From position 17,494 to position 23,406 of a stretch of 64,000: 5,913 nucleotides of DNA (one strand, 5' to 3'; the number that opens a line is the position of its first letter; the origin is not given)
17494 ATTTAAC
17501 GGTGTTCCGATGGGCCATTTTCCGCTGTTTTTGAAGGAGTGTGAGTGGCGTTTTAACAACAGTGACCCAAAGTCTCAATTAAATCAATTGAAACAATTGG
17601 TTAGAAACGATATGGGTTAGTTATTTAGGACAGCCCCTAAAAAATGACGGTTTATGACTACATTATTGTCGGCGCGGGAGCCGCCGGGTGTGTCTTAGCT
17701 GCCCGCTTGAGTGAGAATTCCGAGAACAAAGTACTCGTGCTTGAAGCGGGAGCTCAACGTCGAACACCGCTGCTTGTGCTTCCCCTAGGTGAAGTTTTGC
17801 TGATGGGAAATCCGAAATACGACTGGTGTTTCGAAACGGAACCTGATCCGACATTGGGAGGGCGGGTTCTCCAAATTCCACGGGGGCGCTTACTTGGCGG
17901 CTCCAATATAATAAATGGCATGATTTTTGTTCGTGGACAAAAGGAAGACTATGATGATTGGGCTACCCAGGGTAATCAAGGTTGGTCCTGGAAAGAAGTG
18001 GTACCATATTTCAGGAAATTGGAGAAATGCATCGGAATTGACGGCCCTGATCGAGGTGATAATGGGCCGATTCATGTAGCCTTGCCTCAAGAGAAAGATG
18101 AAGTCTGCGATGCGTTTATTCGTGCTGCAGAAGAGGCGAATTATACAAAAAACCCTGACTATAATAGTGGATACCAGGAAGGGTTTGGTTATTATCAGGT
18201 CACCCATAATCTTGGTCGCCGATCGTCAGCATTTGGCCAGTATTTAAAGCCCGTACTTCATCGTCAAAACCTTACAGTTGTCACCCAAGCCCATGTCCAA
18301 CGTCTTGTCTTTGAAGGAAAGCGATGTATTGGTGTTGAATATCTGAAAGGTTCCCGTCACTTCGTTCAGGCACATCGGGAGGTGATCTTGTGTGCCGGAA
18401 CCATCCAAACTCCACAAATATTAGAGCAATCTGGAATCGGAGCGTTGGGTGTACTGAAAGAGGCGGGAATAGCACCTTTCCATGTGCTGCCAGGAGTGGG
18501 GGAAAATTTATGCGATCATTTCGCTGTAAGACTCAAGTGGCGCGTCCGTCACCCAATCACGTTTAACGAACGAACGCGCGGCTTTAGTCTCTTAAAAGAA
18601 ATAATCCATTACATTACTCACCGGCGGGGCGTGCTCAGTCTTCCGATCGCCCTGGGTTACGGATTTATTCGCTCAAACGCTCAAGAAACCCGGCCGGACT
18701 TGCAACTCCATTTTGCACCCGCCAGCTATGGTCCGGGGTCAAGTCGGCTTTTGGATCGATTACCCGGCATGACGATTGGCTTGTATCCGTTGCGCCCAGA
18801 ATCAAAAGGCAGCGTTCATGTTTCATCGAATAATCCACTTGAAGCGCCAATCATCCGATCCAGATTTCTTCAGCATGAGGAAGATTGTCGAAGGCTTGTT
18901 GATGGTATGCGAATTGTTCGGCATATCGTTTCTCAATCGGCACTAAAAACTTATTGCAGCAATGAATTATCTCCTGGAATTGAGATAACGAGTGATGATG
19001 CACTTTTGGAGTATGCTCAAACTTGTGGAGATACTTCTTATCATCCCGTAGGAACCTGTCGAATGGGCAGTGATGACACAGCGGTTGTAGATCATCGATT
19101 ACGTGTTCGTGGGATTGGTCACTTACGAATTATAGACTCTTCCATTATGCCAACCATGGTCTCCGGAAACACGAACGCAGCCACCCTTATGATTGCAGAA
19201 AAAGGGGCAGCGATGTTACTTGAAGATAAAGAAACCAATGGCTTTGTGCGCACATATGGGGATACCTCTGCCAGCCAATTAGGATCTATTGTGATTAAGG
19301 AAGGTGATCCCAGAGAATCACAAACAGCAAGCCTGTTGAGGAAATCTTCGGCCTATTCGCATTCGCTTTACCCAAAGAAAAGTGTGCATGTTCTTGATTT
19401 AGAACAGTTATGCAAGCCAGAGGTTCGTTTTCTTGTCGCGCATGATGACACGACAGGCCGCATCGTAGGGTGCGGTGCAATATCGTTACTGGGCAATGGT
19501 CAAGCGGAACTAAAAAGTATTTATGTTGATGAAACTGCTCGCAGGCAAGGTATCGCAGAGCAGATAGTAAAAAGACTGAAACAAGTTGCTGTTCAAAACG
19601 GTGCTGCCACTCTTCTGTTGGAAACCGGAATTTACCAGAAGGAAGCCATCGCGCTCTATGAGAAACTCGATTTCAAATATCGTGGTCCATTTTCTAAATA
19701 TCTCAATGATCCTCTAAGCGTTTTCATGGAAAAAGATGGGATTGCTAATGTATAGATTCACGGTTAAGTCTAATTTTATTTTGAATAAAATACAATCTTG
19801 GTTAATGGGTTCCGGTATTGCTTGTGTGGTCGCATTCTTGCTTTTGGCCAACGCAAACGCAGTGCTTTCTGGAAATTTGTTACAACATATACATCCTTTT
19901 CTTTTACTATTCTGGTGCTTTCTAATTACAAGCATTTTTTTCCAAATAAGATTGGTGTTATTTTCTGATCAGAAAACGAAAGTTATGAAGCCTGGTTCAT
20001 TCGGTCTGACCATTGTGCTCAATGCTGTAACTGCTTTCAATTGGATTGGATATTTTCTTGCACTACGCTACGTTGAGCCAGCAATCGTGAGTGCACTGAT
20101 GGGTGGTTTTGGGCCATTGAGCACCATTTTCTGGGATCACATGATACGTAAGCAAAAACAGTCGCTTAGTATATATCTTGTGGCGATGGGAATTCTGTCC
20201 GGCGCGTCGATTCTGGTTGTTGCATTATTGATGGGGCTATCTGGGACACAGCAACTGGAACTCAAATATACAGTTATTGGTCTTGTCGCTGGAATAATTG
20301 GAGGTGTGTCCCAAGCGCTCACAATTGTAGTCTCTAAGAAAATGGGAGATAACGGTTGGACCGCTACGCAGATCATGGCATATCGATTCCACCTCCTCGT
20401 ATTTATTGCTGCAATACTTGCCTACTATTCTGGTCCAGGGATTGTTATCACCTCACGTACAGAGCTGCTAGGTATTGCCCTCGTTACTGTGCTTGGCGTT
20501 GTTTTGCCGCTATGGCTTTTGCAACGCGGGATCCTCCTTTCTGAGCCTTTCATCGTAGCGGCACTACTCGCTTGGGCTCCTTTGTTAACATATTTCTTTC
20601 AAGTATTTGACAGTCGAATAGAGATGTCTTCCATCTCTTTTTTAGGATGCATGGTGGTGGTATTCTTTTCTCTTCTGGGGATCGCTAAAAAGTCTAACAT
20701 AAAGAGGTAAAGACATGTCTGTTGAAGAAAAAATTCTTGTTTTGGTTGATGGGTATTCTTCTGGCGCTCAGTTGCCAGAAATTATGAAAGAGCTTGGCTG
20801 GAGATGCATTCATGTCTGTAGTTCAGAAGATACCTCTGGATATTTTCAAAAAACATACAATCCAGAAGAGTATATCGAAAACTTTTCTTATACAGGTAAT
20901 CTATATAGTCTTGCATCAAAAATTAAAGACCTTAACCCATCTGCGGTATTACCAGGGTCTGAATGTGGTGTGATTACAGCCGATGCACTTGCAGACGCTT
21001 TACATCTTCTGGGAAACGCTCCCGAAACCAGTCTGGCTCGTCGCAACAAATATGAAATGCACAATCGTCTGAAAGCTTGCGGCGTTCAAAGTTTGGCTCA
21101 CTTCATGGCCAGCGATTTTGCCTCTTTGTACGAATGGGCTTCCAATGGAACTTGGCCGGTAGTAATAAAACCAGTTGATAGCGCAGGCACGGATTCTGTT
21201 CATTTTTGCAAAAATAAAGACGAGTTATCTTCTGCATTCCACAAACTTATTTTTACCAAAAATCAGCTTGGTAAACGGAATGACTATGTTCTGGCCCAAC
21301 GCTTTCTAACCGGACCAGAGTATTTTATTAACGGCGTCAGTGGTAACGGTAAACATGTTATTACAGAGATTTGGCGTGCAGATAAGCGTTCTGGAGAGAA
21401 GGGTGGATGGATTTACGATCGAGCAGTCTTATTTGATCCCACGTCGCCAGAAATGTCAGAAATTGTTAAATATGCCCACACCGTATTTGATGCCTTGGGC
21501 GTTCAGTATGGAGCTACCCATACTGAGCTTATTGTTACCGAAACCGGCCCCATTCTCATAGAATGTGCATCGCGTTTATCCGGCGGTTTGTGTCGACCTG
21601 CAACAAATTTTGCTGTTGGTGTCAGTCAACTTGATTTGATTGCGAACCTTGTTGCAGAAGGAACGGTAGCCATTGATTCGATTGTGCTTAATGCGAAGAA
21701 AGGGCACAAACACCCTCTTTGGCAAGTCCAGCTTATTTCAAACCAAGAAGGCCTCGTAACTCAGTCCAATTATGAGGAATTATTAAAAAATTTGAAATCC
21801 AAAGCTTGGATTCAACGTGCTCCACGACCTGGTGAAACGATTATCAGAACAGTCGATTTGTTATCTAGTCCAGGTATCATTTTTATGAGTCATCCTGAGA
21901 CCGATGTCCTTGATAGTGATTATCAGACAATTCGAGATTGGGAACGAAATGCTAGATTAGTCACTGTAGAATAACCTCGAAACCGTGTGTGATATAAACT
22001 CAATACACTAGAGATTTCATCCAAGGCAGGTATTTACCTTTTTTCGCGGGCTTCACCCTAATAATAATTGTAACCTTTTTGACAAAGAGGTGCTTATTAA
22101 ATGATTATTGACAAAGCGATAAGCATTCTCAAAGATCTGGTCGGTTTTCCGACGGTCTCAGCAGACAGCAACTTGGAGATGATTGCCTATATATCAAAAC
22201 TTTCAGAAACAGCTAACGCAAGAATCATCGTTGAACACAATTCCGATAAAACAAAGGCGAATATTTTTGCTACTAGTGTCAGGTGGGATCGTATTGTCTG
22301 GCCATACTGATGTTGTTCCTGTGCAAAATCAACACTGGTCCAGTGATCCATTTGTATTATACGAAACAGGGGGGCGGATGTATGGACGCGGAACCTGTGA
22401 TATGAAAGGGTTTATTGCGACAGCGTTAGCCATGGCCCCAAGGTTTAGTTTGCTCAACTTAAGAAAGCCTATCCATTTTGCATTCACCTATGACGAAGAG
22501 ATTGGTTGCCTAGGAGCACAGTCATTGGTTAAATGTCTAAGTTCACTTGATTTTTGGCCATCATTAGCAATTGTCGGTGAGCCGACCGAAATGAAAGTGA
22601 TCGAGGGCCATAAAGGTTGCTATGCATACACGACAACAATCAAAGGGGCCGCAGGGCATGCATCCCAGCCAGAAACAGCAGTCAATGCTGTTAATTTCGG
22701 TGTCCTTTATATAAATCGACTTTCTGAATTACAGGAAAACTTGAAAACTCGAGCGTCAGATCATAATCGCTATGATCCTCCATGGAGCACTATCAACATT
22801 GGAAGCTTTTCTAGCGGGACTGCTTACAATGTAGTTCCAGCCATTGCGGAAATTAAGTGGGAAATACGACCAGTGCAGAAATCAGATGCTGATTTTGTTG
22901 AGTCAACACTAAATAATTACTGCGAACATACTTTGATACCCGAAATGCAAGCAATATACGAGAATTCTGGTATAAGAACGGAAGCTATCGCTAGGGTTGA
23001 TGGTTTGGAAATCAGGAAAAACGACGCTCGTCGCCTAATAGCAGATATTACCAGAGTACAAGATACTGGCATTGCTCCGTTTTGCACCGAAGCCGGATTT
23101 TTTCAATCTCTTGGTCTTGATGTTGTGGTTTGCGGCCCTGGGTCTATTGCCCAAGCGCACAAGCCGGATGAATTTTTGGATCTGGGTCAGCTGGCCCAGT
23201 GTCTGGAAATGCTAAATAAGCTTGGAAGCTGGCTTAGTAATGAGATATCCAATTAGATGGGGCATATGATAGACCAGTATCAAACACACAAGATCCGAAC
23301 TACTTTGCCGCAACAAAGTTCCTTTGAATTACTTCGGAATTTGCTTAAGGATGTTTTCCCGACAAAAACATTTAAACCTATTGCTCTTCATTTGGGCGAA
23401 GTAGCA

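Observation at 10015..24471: Tabtoxinine-beta-lactam-like biosynthetic gene cluster (lysine-pathway-derived monocyclic beta-lactam) outside Pseudomonas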

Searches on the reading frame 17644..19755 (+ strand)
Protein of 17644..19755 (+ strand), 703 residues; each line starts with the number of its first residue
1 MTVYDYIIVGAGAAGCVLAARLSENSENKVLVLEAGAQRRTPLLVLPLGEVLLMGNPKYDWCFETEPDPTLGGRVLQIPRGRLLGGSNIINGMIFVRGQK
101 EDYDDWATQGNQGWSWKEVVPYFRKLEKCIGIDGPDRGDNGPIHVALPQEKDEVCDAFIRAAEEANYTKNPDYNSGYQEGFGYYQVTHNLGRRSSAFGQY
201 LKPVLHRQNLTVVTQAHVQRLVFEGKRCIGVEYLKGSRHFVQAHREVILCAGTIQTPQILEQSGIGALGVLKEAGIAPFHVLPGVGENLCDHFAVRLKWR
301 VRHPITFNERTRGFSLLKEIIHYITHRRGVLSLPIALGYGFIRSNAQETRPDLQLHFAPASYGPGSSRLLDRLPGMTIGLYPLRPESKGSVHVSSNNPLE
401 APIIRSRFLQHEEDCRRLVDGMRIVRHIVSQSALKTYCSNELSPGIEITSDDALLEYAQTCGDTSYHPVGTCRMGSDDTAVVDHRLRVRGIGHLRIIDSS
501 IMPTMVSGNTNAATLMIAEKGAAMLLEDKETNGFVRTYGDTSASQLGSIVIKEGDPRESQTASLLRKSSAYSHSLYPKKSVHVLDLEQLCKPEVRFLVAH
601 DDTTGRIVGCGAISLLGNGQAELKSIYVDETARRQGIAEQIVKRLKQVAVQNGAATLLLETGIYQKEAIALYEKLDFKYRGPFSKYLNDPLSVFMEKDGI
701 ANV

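Call 4: search_protein_families(library=pfam, proteins=[window:17644-19755:+], max_evalue=0.01)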
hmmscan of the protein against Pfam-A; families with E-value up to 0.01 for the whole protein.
window:17644-19755:+ (703 aa): 15 families
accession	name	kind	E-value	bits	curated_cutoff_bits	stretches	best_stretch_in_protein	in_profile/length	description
PF00732.25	GMC_oxred_N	-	9.2e-51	173.2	23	1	4-293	1-217/218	GMC oxidoreductase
PF05199.19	GMC_oxred_C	-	7.1e-35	121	24.6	1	385-518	1-139/139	GMC oxidoreductase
PF00583.31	Acetyltransf_1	-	1.3e-15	58.1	20.7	1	576-677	16-116/116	Acetyltransferase (GNAT) family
PF13508.13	Acetyltransf_7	-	1.2e-13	51.7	27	1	594-678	3-83/84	Acetyltransferase (GNAT) domain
PF00890.30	FAD_binding_2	-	3.2e-08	33.6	20.4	1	5-40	1-35/414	FAD binding domain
PF13673.13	Acetyltransf_10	-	1.5e-07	31.9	23.6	1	586-679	22-109/128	Acetyltransferase (GNAT) domain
PF08445.16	FR47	-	8.6e-07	29.3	22.1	1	620-679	21-79/86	FR47-like protein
PF01266.30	DAO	-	1.3e-05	25.3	27.9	1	5-36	1-31/353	FAD dependent oxidoreductase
PF13450.12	NAD_binding_8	-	1.8e-05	25.4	21.9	1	8-37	1-29/68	NAD(P)-binding Rossmann-like domain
PF13738.12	Pyr_redox_3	-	1.8e-05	24.6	30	0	7-37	1-31/305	Pyridine nucleotide-disulphide oxidoreductase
PF05834.18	Lycopene_cycl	-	0.00018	21.2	23.4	1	5-38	1-35/380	Lycopene cyclase protein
PF07992.20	Pyr_redox_2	-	0.00019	21.4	26.1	0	4-38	1-31/291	Pyridine nucleotide-disulphide oxidoreductase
PF03486.20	HI0933_like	-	0.0051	16.7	50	0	5-38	2-34/244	HI0933-like protein Rossmann domain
PF02558.23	ApbA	-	0.0097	16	22.2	0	7-33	2-27/150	Ketopantoate reductase PanE/ApbA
PF01134.28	GIDA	-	0.0097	15.4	22.1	0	5-32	1-28/391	Glucose inhibited division protein A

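Call 5: search_protein_families(library=ncbifam, proteins=[window:17644-19755:+], max_evalue=0.01)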
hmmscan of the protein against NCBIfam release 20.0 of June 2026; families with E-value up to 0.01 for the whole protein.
window:17644-19755:+ (703 aa): 33 families (the best 25 are shown)
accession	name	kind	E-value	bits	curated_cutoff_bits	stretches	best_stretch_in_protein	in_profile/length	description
NF002550.0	PRK02106.1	subfamily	3.7e-169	563.8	605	1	3-530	5-538/563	choline dehydrogenase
TIGR01810.1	betA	equivalog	5e-143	477.5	732.1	1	5-526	1-527/532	choline dehydrogenase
TIGR03970.1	mycofact_MftG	equivalog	1.1e-94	318.2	387.45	2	5-309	2-308/487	mycofactocin dehydrogenase MftG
TIGR04542.1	GMC_mycofac_2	equivalog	8.8e-45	153.5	400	2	5-267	1-239/425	mycofactocin system GMC family oxidoreductase MftG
NF038210.1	GMC_mycofac_3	equivalog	9.5e-24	84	300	3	7-109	2-95/418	mycofactocin system GMC family oxidoreductase MftG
TIGR01575.1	rimI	equivalog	2.5e-09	37.4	86.4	1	587-690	25-125/132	ribosomal protein S18-alanine N-acetyltransferase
NF005921.0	PRK07922.1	equivalog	2.4e-08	33.8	180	1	595-656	47-107/170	amino-acid N-acetyltransferase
NF005840.0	PRK07757.1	equivalog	4e-08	33.3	154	1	595-666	43-110/153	N-acetyltransferase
NF040501.1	resist_ArsN2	equivalog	9.2e-08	31.8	125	1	585-661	15-89/133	arsenic resistance N-acetyltransferase ArsN2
NF033083.0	AAC_3_I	equivalog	2e-07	31.3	200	1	626-676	83-133/145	AAC(3)-I family aminoglycoside N-acetyltransferase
TIGR02462.1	pyranose_ox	equivalog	3e-06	26.4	544.9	0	205-289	226-314/548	pyranose oxidase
NF058674.1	CholsOxChoxAB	equivalog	5.2e-06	25.2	850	1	4-38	6-39/535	cholesterol oxidase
TIGR03103.1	trio_acet_GNAT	equivalog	9.9e-06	24.4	569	1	589-678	118-213/547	N-acetylglutaminylglutamine synthetase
NF041716.1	HxA_phane_GNAT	equivalog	2.9e-05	24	250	1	595-678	53-141/152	cyclophane-containing RiPP N-acetyltransferase HaaN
NF002959.0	PRK03624.1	equivalog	0.00011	21.9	124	1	596-679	51-131/147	GNAT family acetyltransferase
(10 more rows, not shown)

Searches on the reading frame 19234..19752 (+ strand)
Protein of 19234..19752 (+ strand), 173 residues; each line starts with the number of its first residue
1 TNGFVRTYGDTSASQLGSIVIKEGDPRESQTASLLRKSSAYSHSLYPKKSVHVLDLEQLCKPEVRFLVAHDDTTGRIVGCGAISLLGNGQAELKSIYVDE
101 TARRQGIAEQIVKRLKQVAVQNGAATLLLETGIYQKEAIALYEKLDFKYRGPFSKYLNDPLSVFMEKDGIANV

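Call 75: search_solved_structures(query=window:19234-19752:+, max_evalue=1, show_alignments=0)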
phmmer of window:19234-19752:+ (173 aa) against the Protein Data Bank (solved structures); distinct sequences matched with E-value up to 1: 58.
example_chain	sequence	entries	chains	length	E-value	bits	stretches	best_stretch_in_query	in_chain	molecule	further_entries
3lod_A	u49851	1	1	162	1e-26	97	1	25-171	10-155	Putative acyl-CoA N-acyltransferase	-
1yx0_A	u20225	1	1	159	1.9e-18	70.1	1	27-168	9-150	hypothetical protein ysnE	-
5yge_A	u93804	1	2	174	1.4e-06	31.5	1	64-120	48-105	Amino-acid acetyltransferase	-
5yo2_A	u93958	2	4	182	1.6e-06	31.3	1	64-120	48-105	Amino-acid acetyltransferase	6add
2eui_A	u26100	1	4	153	8e-06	29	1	40-157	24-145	Probable acetyltransferase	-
4mbu_A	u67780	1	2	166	3.3e-05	27.1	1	94-154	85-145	Similar to N-acetyltransferase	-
3jvn_A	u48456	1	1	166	8.6e-05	25.7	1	61-148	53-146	Acetyltransferase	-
7mx2_A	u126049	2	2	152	0.0002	24.5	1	93-158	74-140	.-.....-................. 30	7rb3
5isv_A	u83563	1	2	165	0.00036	23.7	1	81-148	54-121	Ribosomal-protein-alanine acetyltransferase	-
5hmn_A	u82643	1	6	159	0.00065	22.8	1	75-147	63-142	AAC3-I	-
8a9o_A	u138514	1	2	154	0.00073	22.7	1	47-153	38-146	DpA polyamine acetyltransferase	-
1tiq_A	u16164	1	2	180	0.0012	22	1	86-160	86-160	Protease synthase and sporulation negative regulatory protein PAI 1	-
4yfj_A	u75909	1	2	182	0.0021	21.2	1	94-147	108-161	Aminoglycoside 3'-N-acetyltransferase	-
7l1k_A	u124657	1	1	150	0.0023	21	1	97-159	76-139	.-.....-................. 30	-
8a9n_A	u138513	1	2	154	0.0027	20.8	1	47-153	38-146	Acetyltransferase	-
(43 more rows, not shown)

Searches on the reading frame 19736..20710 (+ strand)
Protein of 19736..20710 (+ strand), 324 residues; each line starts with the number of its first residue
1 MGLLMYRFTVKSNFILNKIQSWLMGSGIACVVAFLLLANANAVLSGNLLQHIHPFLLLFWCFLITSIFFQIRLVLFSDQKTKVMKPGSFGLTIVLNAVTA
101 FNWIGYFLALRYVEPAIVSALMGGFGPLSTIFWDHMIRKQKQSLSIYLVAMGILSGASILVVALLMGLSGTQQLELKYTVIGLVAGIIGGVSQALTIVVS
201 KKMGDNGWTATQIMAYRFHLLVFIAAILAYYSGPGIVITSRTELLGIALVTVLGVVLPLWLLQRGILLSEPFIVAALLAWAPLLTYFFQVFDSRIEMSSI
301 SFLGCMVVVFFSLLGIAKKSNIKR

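Call 4: search_protein_families(library=pfam, proteins=[window:19736-20710:+], max_evalue=0.01)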
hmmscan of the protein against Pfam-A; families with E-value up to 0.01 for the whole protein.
window:19736-20710:+ (324 aa): 1 family
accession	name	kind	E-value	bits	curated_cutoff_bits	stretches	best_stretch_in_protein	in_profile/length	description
PF00892.27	EamA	-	2.5e-12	47.7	28.2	2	26-161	2-134/135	EamA-like transporter family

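Call 5: search_protein_families(library=ncbifam, proteins=[window:19736-20710:+], max_evalue=0.01)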
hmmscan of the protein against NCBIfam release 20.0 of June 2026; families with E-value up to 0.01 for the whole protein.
window:19736-20710:+ (324 aa): 0 families

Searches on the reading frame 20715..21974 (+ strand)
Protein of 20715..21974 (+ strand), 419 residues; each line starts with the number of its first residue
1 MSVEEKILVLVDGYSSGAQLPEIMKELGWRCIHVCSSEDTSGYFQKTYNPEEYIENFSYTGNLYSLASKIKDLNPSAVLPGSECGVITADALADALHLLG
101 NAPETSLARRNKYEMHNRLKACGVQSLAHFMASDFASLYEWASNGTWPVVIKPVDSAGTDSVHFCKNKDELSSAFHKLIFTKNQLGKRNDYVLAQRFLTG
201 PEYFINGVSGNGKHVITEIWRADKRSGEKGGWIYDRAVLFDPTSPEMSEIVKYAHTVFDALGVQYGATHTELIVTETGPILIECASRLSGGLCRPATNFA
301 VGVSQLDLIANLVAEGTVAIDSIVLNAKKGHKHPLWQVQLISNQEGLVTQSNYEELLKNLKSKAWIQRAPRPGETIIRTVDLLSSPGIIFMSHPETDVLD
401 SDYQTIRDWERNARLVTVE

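Call 4: search_protein_families(library=pfam, proteins=[window:20715-21974:+], max_evalue=0.01)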
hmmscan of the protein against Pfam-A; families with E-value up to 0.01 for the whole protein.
window:20715-21974:+ (419 aa): 4 families
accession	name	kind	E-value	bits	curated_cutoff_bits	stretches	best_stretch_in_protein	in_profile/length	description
PF13535.11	ATP-grasp_4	-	6.2e-13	49.1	27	1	147-294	3-158/160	ATP-grasp domain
PF01071.24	GARS_A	-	3.1e-06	27.6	27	1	115-287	6-188/194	Phosphoribosylglycinamide synthetase, ATP-grasp (A) domain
PF02655.19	ATP-grasp_3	-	4.1e-06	27.4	23.2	1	111-290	3-159/160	ATP-grasp domain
PF02786.22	CPSase_L_D2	-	0.0026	17.8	19.8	1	118-201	8-92/211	Carbamoyl-phosphate synthase L chain, ATP binding domain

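Call 5: search_protein_families(library=ncbifam, proteins=[window:20715-21974:+], max_evalue=0.01)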
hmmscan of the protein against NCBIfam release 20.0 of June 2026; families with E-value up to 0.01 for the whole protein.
window:20715-21974:+ (419 aa): 10 families
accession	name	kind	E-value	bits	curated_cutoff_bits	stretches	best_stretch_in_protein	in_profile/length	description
NF005543.0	PRK07206.1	subfamily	8.7e-105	350.7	302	1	5-413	2-411/416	hypothetical protein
NF041595.1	dap_A_syn_DdaF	equivalog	1.1e-66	225.3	840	1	5-411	7-414/424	dapdiamide A synthase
NF002563.0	PRK02186.1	subfamily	2.5e-26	92.2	625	1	67-317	65-305/890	argininosuccinate lyase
NF009402.0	PRK12767.1-1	equivalog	1e-06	27.8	218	1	66-290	65-278/329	carbamoyl phosphate synthase-like protein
TIGR00877.1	purD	equivalog_domain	4.4e-06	25.7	288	1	104-229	97-222/425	phosphoribosylamine--glycine ligase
TIGR01369.1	CPSaseII_lrg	equivalog_domain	5.1e-05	21.1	1027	1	91-322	648-873/1052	carbamoyl-phosphate synthase (glutamine-hydrolyzing) large subunit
NF053745.1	AAntcapLigBacD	equivalog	7.4e-05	21.3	850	0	249-317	288-357/471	alanine--anticapsin ligase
NF009406.0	PRK12767.1-5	equivalog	0.0042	16.2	271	1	108-177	110-179/327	carbamoyl phosphate synthase-like protein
NF002527.0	PRK01966.1-3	equivalog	0.0076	15.5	310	0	99-219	106-222/332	D-alanine--D-alanine ligase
NF006406.0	PRK08654.1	equivalog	0.008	14.7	739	0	24-178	21-184/499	acetyl-CoA carboxylase biotin carboxylase subunit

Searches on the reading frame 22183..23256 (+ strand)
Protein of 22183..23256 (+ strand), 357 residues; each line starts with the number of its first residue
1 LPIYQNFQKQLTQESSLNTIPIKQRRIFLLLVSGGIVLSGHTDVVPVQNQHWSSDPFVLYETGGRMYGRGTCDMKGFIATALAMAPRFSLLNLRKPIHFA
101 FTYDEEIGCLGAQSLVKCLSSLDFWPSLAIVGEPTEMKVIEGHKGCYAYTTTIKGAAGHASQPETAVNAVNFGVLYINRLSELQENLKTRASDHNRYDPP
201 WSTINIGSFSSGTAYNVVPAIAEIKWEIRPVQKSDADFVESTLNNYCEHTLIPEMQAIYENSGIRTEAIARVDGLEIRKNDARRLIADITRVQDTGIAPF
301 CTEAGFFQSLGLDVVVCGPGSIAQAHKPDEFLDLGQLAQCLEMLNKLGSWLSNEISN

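Call 4: search_protein_families(library=pfam, proteins=[window:22183-23256:+], max_evalue=0.01)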
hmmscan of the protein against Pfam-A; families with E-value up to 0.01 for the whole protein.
window:22183-23256:+ (357 aa): 3 families
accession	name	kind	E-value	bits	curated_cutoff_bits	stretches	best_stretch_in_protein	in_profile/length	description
PF01546.33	Peptidase_M20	-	1.2e-31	110.7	24.6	1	38-346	2-202/206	Peptidase family M20/M25/M40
PF07687.19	M20_dimer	-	9.7e-17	61.3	21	1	142-251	2-103/107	Peptidase dimerisation domain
PF04389.22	Peptidase_M28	-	0.00061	20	21.3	1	36-117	15-78/193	Peptidase family M28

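Call 5: search_protein_families(library=ncbifam, proteins=[window:22183-23256:+], max_evalue=0.01)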
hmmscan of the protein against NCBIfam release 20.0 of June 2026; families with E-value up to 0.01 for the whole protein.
window:22183-23256:+ (357 aa): 52 families (the best 25 are shown)
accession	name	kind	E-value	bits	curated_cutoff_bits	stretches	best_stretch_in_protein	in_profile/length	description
NF005710.0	PRK07522.1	subfamily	9.7e-115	383.8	412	1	32-352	68-389/391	acetylornithine deacetylase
TIGR01892.1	AcOrn-deacetyl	equivalog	1e-87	294.6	297.7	1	33-347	59-364/365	acetylornithine deacetylase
NF003474.0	PRK05111.1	equivalog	2.8e-69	233.8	460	1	33-347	72-376/383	acetylornithine deacetylase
TIGR01910.1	DapE-ArgE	subfamily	1.6e-47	162.5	217.6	1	36-339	67-369/373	ArgE/DapE family deacylase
NF006365.0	PRK08588.1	subfamily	1.6e-40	139.6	289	1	36-346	67-375/383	succinyl-diaminopimelate desuccinylase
NF006400.0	PRK08651.1-3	equivalog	2.4e-36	125.4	374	1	36-348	86-403/410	succinyl-diaminopimelate desuccinylase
NF006439.0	PRK08737.1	equivalog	3.4e-35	121.7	345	1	39-346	69-359/364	acetylornithine deacetylase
NF009557.0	PRK13009.1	equivalog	7.2e-34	117.5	284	1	36-344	62-367/377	succinyl-diaminopimelate desuccinylase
TIGR01246.1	dapE_proteo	equivalog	4.2e-32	111.6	361.8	1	34-346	56-365/370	succinyl-diaminopimelate desuccinylase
TIGR01900.1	dapE-gram_pos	equivalog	5.4e-31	107.8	304.2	1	36-346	60-348/351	succinyl-diaminopimelate desuccinylase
NF005373.0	PRK06915.1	equivalog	2.4e-28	99.2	428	1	36-345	96-411/422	peptidase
NF006399.0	PRK08651.1-2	equivalog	1.2e-27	97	381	1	36-346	69-399/405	succinyl-diaminopimelate desuccinylase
NF009555.0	PRK13004.1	equivalog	5.9e-26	91.3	321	1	36-190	72-227/399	YgeY family selenium metabolism-linked hydrolase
NF006402.0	PRK08651.1-5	equivalog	1.2e-23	83.7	369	1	36-331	62-347/369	succinyl-diaminopimelate desuccinylase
NF006405.0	PRK08652.1-3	equivalog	1.6e-23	83.5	455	1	34-347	58-360/367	acetylornithine deacetylase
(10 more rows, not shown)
